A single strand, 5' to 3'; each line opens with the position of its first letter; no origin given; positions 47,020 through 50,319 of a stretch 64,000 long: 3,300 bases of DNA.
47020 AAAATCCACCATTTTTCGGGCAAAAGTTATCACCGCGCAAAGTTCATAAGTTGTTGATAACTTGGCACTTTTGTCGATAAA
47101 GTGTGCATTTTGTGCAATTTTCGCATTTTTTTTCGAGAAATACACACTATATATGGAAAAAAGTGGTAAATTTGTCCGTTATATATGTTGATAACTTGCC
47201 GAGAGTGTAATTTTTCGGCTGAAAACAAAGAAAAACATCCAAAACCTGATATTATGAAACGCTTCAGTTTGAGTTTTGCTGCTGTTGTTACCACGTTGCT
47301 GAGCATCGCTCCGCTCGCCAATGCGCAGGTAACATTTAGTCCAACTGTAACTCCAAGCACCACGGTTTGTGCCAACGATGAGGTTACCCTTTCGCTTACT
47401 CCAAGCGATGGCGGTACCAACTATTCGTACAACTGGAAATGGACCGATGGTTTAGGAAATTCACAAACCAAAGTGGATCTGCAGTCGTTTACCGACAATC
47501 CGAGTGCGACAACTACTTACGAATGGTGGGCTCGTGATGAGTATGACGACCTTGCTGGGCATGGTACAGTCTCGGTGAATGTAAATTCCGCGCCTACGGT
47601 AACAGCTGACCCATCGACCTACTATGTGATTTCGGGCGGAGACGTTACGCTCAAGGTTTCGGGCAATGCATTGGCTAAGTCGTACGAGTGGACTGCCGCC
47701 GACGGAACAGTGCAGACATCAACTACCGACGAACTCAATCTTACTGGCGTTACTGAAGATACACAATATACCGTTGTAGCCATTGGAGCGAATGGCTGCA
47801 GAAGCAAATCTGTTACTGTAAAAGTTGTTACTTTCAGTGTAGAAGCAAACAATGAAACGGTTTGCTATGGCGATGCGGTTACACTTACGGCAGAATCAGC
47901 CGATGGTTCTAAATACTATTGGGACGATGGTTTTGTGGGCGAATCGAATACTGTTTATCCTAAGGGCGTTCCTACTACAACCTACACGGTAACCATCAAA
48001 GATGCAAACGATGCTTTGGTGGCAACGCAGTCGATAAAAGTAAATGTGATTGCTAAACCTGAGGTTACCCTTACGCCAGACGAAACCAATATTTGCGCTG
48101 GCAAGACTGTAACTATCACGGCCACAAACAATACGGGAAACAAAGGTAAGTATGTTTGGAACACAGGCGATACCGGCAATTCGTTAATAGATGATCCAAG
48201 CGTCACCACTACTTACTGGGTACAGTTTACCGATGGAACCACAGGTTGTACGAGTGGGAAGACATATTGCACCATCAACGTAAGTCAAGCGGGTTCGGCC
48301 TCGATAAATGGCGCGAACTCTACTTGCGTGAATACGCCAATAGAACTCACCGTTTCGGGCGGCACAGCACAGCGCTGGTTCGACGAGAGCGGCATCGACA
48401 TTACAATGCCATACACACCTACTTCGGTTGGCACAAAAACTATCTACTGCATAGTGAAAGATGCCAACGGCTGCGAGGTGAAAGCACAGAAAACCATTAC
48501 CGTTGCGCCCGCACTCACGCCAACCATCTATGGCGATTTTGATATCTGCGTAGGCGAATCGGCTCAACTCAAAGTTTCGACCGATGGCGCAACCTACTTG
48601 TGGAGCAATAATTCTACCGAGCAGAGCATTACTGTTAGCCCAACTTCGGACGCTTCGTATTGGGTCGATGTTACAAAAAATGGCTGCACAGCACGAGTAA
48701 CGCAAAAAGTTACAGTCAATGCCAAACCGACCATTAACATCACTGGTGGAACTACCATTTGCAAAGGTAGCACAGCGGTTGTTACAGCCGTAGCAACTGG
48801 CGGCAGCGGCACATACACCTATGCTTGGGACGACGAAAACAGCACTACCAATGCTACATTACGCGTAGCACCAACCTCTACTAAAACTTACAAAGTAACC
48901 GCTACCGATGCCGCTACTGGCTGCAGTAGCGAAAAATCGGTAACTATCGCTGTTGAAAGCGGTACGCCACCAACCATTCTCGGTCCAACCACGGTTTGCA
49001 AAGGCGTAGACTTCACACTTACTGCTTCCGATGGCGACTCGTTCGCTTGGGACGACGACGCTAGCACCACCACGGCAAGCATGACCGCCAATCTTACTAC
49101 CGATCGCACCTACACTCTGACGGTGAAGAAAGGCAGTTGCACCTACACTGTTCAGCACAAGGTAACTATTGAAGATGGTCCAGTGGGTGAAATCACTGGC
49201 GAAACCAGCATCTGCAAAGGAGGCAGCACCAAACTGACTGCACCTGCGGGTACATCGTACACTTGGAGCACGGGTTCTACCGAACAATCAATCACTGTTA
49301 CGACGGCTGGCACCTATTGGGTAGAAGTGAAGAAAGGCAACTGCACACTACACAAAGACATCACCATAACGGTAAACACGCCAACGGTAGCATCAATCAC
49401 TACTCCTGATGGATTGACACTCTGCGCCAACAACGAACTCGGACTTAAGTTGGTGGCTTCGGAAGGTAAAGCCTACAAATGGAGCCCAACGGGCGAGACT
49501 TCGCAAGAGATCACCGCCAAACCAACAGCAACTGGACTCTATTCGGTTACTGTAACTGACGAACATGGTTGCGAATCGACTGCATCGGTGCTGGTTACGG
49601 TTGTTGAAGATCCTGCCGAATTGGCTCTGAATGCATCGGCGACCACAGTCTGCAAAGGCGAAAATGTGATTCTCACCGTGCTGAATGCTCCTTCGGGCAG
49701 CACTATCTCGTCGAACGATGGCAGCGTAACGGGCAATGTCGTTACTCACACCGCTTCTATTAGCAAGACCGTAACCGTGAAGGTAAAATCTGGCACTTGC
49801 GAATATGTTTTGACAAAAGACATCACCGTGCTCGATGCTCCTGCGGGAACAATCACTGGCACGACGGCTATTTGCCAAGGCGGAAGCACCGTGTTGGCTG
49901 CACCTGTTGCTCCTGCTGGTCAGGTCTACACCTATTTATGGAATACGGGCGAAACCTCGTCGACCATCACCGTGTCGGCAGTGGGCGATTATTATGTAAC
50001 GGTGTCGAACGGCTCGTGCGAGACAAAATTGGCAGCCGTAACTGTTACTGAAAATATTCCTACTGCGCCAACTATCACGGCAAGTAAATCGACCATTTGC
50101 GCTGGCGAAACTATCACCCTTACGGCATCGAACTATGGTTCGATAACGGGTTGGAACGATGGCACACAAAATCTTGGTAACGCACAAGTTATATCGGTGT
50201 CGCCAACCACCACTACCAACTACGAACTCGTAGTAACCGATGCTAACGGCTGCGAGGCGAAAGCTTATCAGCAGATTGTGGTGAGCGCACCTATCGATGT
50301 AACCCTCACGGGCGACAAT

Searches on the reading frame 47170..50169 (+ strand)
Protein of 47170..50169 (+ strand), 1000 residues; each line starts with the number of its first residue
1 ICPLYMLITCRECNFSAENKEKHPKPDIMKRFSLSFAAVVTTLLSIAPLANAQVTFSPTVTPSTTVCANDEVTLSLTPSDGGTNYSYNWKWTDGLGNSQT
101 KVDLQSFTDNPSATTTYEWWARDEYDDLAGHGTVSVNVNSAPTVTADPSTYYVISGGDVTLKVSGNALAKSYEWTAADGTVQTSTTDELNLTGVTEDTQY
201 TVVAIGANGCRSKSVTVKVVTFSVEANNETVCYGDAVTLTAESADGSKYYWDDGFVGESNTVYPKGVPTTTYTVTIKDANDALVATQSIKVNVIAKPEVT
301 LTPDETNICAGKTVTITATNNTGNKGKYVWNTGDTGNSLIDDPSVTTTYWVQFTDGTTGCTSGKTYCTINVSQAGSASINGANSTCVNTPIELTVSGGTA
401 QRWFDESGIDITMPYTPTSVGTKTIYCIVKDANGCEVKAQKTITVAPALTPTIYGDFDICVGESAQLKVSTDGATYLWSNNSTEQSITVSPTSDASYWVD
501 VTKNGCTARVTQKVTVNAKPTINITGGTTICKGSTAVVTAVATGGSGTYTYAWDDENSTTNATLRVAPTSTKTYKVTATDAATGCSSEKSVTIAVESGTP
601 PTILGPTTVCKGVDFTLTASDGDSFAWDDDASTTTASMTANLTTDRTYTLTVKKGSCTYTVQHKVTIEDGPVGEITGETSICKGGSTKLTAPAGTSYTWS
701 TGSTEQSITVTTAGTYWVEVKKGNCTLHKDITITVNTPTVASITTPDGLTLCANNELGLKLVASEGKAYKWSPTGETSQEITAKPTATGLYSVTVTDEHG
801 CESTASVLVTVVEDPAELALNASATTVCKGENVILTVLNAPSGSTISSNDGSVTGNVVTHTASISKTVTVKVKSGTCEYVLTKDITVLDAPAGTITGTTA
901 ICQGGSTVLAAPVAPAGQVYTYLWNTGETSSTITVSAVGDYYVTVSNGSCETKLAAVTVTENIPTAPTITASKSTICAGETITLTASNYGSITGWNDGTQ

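Call 65: search_protein_families(library=pfam, proteins=[window:47170-50169:+], max_evalue=0.00001)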
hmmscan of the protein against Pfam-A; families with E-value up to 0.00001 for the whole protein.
window:47170-50169:+ (1000 aa): 1 family
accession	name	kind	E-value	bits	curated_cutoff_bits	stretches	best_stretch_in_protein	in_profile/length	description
PF19081.6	Ig_7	-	5.6e-34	116.7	27.3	0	141-220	3-80/84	Ig-like domain CHU_C associated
